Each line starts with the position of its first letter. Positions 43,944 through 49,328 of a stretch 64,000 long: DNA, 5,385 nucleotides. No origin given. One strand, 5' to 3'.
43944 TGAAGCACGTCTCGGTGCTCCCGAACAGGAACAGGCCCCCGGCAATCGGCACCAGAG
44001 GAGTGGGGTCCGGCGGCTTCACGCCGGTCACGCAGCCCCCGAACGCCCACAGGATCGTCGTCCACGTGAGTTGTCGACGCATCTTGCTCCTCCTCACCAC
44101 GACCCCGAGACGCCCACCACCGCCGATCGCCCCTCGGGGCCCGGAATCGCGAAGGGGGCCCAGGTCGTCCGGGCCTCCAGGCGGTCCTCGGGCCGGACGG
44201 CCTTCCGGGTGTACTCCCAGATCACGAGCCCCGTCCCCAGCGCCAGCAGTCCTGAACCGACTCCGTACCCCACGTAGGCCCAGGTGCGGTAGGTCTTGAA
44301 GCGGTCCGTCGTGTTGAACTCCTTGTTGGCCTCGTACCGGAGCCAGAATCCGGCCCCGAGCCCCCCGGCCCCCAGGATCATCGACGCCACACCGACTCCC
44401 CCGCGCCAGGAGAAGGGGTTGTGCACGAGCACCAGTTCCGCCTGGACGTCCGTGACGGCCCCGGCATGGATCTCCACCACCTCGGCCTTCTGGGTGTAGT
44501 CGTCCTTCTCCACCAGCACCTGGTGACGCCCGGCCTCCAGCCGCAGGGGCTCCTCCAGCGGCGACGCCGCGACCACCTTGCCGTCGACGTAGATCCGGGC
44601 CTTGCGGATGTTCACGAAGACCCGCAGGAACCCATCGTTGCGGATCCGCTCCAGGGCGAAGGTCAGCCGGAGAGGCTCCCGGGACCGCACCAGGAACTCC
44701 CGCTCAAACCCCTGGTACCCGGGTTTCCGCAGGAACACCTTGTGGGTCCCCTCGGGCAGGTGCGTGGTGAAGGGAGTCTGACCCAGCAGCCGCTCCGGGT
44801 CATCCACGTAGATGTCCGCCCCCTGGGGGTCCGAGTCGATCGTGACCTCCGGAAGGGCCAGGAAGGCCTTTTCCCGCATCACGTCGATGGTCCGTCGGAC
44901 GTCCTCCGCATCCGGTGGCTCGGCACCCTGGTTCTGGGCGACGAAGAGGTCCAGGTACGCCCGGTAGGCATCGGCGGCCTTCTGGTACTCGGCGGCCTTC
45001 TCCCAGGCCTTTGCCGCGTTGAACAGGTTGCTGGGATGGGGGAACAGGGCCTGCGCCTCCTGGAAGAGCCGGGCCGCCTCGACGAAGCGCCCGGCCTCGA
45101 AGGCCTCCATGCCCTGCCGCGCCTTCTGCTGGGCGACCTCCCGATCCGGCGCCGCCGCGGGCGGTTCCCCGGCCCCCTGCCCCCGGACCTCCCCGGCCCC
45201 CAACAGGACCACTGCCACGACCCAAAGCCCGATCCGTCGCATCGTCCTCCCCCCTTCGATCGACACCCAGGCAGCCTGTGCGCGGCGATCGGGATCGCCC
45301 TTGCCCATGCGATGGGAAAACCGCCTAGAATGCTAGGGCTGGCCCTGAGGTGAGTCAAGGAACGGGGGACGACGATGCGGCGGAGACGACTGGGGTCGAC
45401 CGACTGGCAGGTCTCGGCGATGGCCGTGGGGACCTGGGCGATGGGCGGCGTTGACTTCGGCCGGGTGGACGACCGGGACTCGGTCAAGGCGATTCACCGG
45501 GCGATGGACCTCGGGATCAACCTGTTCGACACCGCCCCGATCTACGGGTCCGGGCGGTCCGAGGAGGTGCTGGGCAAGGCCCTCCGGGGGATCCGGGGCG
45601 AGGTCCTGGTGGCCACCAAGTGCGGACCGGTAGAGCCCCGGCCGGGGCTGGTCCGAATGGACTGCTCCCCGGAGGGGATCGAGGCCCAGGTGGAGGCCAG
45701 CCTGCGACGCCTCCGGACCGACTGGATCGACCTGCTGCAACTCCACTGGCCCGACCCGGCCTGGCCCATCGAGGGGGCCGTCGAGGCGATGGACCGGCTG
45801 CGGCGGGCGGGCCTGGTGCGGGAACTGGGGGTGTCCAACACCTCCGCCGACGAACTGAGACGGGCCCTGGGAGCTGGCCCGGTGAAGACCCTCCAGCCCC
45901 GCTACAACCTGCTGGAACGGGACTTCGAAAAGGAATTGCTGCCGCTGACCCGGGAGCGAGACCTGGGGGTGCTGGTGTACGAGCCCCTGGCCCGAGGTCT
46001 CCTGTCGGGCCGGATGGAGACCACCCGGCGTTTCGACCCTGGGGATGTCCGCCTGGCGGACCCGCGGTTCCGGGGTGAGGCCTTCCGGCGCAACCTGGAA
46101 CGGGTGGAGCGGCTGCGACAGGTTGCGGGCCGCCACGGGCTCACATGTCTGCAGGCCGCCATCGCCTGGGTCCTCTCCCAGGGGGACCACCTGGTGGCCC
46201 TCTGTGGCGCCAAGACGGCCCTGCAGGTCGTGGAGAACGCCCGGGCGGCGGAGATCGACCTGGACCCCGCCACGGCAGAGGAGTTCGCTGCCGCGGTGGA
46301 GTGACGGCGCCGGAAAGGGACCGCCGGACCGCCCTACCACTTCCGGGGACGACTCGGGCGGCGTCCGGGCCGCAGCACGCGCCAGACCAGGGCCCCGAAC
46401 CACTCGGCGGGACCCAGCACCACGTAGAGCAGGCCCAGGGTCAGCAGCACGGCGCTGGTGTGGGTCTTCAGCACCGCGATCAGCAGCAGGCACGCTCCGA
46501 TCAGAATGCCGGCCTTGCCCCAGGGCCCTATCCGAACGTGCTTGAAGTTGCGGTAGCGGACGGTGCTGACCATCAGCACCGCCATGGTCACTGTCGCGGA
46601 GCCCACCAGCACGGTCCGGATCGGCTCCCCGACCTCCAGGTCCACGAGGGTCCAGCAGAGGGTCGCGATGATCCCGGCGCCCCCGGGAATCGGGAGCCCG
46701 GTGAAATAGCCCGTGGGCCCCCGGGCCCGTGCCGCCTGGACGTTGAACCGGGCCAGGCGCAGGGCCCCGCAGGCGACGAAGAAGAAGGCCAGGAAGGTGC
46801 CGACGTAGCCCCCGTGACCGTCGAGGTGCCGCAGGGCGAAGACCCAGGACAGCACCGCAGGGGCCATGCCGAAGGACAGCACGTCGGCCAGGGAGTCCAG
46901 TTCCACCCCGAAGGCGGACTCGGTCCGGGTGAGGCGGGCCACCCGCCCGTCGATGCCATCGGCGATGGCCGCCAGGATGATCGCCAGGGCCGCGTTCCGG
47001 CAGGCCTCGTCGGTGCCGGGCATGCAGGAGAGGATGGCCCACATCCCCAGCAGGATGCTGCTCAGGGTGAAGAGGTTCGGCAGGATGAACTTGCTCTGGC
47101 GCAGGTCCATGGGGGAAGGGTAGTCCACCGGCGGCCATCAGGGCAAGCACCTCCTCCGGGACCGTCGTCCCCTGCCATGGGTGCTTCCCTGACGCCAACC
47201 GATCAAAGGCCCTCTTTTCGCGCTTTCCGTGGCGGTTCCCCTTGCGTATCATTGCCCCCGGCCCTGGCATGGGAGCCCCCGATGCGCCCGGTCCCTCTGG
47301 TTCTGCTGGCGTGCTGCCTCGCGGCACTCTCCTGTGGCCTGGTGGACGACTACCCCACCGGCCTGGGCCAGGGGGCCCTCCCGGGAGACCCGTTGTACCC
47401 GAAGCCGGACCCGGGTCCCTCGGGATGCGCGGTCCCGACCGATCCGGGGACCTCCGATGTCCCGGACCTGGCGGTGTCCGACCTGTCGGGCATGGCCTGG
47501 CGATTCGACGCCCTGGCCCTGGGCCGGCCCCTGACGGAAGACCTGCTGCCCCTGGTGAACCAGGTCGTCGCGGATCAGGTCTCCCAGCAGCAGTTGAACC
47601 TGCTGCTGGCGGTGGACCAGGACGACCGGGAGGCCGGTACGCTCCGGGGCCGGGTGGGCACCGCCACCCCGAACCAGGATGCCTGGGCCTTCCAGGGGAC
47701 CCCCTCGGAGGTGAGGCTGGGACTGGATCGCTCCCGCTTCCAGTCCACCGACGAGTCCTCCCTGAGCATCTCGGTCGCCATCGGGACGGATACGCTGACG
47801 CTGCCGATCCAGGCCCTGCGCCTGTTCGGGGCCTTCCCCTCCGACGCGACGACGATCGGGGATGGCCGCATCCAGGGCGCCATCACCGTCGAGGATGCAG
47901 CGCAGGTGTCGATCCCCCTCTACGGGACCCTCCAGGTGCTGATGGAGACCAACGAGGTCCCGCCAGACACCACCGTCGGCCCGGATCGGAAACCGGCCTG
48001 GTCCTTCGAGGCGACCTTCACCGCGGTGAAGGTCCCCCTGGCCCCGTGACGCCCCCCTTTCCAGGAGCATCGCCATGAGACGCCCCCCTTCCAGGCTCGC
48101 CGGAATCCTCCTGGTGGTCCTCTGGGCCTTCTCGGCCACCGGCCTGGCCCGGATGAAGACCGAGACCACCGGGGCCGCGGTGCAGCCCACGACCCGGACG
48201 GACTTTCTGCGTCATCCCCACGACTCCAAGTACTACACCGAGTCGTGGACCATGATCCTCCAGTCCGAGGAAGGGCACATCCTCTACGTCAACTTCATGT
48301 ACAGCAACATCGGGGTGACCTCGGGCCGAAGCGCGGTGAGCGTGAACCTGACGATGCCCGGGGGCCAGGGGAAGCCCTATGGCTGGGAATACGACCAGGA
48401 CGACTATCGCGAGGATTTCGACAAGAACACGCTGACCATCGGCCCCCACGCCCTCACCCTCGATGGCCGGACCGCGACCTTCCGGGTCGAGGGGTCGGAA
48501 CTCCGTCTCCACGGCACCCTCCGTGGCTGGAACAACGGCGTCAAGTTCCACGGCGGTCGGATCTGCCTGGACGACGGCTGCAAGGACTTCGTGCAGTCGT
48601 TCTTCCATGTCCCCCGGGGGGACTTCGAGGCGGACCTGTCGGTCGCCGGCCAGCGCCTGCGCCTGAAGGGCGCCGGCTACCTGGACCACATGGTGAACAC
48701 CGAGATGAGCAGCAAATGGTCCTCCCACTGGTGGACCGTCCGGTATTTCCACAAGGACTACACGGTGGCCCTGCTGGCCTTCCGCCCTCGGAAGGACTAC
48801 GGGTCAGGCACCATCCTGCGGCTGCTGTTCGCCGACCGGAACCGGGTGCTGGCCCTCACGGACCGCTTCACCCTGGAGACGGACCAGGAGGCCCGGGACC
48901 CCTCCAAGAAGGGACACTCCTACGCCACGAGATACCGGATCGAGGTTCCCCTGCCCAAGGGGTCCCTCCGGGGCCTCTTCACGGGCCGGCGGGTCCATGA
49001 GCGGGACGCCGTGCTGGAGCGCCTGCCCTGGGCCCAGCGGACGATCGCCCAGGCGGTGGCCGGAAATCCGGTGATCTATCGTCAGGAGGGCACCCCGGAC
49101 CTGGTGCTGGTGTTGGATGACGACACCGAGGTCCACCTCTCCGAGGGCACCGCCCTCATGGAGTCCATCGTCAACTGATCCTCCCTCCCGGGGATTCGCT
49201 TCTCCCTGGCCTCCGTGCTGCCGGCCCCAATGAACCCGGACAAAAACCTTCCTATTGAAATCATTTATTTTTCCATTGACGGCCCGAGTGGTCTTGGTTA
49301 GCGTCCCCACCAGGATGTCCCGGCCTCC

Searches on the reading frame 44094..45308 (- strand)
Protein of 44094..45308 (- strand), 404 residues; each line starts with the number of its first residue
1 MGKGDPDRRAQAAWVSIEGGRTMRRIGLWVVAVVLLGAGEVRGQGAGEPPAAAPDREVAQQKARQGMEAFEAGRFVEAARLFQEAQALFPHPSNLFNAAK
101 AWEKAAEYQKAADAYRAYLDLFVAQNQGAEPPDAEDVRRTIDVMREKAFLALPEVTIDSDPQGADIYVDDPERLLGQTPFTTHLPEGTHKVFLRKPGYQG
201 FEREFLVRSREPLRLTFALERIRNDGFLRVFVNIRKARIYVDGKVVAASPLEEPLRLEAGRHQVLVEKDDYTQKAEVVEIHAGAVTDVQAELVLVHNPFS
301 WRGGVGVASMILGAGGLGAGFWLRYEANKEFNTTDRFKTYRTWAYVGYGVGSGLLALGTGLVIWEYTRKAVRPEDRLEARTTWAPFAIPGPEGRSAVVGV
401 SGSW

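Call 6: search_protein_families(library=pfam, proteins=[window:44094-45308:-], max_evalue=0.01)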
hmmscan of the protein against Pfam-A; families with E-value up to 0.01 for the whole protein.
window:44094-45308:- (404 aa): 5 families
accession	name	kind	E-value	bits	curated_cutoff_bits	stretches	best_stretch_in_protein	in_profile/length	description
PF08308.17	PEGA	-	1.9e-22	79.4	20.8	2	153-221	2-69/71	PEGA domain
PF13620.12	CarboxypepD_reg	-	3.7e-05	24.4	32.3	0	182-220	43-82/82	Carboxypeptidase regulatory-like domain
PF07719.23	TPR_2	-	0.00028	21.2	27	1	64-91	6-33/34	Tetratricopeptide repeat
PF13432.12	TPR_16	-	0.00039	21.3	32.7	1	65-121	3-60/65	Tetratricopeptide repeat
PF07219.19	HemY_N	-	0.0013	19.2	31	1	55-102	55-103/107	HemY protein N-terminus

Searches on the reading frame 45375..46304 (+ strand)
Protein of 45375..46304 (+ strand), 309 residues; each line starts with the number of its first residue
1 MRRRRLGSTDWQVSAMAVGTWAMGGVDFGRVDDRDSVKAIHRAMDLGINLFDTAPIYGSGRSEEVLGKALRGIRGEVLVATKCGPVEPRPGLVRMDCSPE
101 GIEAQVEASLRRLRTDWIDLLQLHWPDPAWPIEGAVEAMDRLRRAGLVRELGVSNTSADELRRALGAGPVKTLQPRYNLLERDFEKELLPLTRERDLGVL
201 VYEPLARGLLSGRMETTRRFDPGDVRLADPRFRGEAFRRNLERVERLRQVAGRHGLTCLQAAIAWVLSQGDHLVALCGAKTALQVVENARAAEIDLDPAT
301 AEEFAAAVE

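Call 6: search_protein_families(library=pfam, proteins=[window:45375-46304:+], max_evalue=0.01)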
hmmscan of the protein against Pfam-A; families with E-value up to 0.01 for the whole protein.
window:45375-46304:+ (309 aa): 1 family
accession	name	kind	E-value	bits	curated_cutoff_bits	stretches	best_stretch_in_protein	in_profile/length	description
PF00248.27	Aldo_ket_red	-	6.4e-70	235.9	24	1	16-307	2-289/291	Aldo/keto reductase family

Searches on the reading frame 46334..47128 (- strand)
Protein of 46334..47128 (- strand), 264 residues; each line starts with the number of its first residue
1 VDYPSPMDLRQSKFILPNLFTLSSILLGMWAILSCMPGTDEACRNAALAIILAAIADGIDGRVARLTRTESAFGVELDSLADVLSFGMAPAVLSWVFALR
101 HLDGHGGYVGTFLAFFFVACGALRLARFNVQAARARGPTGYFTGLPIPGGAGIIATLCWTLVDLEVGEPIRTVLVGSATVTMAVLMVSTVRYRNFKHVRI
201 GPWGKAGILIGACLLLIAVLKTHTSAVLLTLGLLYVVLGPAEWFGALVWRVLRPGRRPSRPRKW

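Call 6: search_protein_families(library=pfam, proteins=[window:46334-47128:-], max_evalue=0.01)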
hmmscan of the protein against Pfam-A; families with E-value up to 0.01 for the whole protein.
window:46334-47128:- (264 aa): 1 family
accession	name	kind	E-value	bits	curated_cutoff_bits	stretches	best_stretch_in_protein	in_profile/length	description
PF01066.26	CDP-OH_P_transf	-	1.9e-20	74.2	22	1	15-181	2-149/152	CDP-alcohol phosphatidyltransferase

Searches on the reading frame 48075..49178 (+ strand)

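Call 6: search_protein_families(library=pfam, proteins=[window:48075-49178:+], max_evalue=0.01)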
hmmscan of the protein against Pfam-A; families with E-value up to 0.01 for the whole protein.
window:48075-49178:+ (367 aa): 1 family
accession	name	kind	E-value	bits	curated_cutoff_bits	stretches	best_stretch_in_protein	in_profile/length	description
PF17187.10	Svf1_C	-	1.9e-05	25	25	1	216-364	7-159/163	Svf1-like C-terminal lipocalin-like domain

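Call 7: search_protein_families(library=ncbifam, proteins=[window:48075-49178:+], max_evalue=0.01)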
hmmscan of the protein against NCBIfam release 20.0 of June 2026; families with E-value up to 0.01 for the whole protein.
window:48075-49178:+ (367 aa): 0 families
